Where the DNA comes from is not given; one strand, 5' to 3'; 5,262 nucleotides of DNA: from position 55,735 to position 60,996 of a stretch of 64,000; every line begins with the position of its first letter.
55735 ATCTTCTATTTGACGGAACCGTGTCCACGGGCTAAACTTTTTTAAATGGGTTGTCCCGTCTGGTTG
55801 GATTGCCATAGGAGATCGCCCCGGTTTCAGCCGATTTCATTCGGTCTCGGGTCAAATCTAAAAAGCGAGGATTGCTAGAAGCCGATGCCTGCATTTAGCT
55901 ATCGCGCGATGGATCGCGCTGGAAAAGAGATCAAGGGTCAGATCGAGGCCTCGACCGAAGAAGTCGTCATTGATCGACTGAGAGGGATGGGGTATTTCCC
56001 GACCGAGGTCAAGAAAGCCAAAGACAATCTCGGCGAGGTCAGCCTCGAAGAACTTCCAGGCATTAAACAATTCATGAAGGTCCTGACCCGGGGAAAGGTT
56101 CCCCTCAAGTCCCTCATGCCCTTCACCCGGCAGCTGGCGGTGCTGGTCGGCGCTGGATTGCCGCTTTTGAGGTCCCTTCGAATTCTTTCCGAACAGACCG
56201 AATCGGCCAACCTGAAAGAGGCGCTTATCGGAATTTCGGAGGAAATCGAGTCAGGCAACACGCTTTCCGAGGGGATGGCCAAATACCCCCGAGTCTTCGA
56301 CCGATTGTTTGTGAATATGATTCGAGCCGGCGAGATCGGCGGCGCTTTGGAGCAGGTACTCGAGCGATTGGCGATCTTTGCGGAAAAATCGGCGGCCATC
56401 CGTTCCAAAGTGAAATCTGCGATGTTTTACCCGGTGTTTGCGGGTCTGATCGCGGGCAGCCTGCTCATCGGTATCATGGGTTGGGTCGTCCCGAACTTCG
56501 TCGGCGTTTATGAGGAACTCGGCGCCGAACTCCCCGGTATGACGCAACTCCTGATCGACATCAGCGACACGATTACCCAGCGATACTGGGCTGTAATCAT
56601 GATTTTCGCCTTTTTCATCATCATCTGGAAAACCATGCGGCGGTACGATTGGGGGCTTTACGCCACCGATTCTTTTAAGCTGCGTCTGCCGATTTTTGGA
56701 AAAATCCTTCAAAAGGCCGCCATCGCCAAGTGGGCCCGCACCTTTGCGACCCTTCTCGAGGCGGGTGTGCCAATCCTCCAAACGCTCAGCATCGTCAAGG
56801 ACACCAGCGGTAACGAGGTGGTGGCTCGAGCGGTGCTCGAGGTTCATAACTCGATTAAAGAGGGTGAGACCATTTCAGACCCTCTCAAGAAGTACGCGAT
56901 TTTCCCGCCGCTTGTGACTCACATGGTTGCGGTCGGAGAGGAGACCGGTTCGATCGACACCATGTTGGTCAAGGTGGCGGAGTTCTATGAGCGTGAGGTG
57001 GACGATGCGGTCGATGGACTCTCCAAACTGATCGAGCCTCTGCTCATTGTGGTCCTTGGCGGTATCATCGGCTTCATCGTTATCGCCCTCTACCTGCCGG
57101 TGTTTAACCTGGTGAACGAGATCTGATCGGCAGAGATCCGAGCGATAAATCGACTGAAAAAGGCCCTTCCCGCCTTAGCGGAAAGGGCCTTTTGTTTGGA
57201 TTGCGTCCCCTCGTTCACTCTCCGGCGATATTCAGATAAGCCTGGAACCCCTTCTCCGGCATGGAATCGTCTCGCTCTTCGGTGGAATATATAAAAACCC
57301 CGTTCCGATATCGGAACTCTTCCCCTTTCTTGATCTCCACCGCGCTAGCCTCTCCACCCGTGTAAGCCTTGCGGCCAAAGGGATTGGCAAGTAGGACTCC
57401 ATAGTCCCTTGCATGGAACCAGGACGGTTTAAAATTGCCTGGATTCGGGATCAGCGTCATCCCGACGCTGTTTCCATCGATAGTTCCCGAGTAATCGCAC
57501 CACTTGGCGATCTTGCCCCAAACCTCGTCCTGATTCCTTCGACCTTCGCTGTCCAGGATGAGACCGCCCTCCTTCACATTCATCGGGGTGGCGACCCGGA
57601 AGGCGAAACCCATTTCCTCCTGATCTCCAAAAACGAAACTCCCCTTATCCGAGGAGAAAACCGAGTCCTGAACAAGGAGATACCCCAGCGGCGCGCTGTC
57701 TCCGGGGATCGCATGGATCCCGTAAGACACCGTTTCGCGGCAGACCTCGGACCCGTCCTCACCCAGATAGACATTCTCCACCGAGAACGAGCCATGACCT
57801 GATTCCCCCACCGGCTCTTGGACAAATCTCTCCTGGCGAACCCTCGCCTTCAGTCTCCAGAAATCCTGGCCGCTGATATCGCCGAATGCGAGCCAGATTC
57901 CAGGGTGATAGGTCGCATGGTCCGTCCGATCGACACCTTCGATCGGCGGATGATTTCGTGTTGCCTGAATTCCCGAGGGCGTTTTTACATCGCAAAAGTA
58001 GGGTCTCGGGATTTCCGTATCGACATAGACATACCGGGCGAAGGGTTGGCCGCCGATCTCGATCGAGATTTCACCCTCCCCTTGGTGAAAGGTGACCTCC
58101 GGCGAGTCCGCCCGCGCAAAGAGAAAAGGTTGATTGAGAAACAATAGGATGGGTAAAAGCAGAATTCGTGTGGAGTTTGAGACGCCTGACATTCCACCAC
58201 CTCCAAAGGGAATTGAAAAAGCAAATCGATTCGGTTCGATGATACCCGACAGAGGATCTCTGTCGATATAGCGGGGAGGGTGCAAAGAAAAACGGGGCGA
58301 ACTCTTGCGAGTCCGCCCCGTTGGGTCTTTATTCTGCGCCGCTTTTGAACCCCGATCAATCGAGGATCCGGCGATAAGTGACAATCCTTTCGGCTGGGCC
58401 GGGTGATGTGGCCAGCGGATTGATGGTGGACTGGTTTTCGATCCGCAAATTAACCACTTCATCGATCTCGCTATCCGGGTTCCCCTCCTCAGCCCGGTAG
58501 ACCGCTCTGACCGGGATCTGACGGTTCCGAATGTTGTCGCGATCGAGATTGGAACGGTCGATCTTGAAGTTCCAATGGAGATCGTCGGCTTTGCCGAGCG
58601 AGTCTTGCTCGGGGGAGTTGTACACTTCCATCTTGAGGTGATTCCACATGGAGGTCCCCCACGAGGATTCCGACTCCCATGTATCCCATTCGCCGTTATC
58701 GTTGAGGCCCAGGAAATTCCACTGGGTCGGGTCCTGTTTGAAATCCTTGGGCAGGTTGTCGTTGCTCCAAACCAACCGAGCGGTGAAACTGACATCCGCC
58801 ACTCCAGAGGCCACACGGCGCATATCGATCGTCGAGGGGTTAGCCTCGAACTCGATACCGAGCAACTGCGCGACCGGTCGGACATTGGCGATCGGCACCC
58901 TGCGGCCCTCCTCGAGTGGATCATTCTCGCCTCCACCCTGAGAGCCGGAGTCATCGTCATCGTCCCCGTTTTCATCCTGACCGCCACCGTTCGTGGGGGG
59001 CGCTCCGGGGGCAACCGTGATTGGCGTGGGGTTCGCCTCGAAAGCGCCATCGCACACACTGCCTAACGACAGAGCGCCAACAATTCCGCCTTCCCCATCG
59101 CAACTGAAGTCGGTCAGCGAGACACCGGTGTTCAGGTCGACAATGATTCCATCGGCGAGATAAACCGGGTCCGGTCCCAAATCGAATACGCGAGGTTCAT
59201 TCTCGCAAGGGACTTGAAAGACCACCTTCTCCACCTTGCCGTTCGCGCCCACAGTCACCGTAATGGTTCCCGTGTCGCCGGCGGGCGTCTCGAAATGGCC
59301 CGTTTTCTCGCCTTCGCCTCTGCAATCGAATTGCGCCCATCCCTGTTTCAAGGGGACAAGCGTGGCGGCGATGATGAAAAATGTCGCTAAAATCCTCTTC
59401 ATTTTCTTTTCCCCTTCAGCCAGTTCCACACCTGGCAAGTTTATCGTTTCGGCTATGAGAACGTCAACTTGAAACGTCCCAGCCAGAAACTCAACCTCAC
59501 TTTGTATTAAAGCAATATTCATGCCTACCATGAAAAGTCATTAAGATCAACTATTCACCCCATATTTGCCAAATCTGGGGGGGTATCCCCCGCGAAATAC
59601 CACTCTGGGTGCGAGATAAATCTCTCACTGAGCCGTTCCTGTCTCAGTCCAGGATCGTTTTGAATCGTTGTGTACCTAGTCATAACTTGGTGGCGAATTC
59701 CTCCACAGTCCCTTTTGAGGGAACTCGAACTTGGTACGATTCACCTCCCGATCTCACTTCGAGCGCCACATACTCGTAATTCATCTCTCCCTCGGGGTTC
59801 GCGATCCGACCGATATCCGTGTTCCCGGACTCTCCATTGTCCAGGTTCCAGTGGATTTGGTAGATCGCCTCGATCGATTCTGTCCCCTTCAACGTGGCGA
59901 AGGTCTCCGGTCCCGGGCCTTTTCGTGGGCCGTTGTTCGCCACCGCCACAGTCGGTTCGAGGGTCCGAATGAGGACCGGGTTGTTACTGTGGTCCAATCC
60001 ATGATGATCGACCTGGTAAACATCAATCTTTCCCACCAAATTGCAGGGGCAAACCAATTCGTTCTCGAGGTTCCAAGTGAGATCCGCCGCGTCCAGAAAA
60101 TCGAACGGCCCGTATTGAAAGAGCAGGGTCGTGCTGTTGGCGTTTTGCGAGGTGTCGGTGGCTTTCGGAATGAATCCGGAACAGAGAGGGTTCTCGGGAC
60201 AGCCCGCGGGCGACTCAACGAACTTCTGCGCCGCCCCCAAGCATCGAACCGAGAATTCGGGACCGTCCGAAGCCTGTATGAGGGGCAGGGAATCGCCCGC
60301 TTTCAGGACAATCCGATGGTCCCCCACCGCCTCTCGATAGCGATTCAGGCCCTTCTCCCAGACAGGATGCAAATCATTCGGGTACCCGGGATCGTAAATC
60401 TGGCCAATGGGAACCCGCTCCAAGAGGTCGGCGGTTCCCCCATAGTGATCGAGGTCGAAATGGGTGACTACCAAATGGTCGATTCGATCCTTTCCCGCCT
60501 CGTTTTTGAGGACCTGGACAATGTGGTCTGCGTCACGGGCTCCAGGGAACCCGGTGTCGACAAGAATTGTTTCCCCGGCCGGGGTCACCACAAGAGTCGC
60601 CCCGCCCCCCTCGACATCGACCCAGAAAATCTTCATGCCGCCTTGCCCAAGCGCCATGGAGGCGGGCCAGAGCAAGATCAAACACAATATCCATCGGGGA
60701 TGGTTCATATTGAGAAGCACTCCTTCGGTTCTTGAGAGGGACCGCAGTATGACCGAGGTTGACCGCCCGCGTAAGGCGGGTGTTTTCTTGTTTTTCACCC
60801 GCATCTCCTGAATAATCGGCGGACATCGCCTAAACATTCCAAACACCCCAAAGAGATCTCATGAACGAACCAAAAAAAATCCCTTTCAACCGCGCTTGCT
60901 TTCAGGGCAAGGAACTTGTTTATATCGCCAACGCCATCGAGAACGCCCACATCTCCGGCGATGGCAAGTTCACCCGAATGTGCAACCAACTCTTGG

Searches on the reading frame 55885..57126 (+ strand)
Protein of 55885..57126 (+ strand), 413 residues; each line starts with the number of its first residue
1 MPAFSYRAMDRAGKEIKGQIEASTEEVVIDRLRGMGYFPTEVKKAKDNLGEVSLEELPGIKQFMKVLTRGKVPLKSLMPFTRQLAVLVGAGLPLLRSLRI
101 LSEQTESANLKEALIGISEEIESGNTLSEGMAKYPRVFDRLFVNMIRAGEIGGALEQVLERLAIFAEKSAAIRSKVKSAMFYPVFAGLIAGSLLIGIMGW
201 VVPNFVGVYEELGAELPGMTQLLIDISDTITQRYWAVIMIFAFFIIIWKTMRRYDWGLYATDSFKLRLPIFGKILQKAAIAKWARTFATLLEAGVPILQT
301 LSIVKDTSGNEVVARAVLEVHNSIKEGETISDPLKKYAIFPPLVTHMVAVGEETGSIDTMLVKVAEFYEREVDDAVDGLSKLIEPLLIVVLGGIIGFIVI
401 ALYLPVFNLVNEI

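Call 8: search_protein_families(library=pfam, proteins=[window:55885-57126:+])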
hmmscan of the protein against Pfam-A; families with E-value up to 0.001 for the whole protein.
window:55885-57126:+ (413 aa): 1 family
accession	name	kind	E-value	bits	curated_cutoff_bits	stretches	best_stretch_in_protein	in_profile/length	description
PF00482.28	T2SSF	-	2.2e-66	221.9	25.2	2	80-203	1-125/125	Type II secretion system (T2SS), protein F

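Call 66: find_encoding_contigs(protein=window:55885-57126:+, flank=10000, max_places=10)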
Protein window:55885-57126:+ (413 aa): 10 contigs read that carry it; 10 places shown.
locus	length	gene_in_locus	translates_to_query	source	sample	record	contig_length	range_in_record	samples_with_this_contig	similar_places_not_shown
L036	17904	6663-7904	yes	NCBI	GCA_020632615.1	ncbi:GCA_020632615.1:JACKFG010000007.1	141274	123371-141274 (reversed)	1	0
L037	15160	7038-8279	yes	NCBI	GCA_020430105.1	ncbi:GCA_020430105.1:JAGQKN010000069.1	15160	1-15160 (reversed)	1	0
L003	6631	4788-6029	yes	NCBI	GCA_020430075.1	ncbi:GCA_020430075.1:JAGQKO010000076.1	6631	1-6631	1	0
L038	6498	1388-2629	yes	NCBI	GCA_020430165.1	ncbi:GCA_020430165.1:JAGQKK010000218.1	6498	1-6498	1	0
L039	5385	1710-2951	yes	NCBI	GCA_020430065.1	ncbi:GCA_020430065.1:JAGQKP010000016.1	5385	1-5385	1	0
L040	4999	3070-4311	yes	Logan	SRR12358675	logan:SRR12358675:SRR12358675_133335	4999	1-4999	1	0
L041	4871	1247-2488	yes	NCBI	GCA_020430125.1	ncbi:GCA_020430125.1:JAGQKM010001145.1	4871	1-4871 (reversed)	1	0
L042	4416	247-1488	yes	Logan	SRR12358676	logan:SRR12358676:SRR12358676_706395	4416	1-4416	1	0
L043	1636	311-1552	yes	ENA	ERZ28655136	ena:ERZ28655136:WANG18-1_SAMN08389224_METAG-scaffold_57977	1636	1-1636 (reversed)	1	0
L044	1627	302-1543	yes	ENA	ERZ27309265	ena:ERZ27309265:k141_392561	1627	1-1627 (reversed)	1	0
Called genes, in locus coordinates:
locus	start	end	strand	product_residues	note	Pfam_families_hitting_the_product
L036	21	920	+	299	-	PF04055:Radical_SAM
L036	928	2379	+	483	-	PF04055:Radical_SAM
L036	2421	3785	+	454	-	PF07719:TPR_2 (faint), PF13428:TPR_14 (faint), PF09976:TPR_21 (faint), PF13174:TPR_6 (faint), PF13424:TPR_12 (faint), PF13432:TPR_16 (faint), PF14559:TPR_19 (faint)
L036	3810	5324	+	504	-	PF02310:B12-binding, PF04055:Radical_SAM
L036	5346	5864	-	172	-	PF00156:Pribosyltran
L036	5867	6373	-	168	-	-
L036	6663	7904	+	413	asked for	PF28597:T2SSF_N, PF00482:T2SSF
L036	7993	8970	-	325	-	PF14100:DUF6807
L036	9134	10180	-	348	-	-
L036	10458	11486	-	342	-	PF00753:Lactamase_B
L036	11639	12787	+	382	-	PF00155:Aminotran_1_2, PF01041:DegT_DnrJ_EryC1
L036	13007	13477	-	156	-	-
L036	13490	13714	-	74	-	-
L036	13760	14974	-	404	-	PF00155:Aminotran_1_2, PF04864:Alliinase_C (faint)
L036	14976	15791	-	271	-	PF01678:DAP_epimerase, PF02567:PhzC-PhzF, PF01678:DAP_epimerase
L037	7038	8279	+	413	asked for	PF28597:T2SSF_N, PF00482:T2SSF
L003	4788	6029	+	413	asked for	PF28597:T2SSF_N, PF00482:T2SSF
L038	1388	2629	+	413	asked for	PF28597:T2SSF_N, PF00482:T2SSF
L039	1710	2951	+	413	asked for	PF28597:T2SSF_N, PF00482:T2SSF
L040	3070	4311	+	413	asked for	PF28597:T2SSF_N, PF00482:T2SSF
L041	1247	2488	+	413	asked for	PF28597:T2SSF_N, PF00482:T2SSF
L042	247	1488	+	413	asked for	PF28597:T2SSF_N, PF00482:T2SSF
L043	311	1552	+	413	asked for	PF28597:T2SSF_N, PF00482:T2SSF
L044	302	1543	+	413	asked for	PF28597:T2SSF_N, PF00482:T2SSF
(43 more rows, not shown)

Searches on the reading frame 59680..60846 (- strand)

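Call 22: search_protein_families(library=pfam, proteins=[window:59680-60846:-], max_evalue=0.01)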
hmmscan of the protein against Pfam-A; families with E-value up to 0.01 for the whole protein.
window:59680-60846:- (388 aa): 2 families
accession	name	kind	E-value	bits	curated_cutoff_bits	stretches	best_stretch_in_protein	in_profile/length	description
PF00753.33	Lactamase_B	-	5.1e-13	49.8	22.7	1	83-174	7-96/196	Metallo-beta-lactamase superfamily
PF12706.13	Lactamase_B_2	-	0.00034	20.7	27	1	93-146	2-55/200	Beta-lactamase superfamily domain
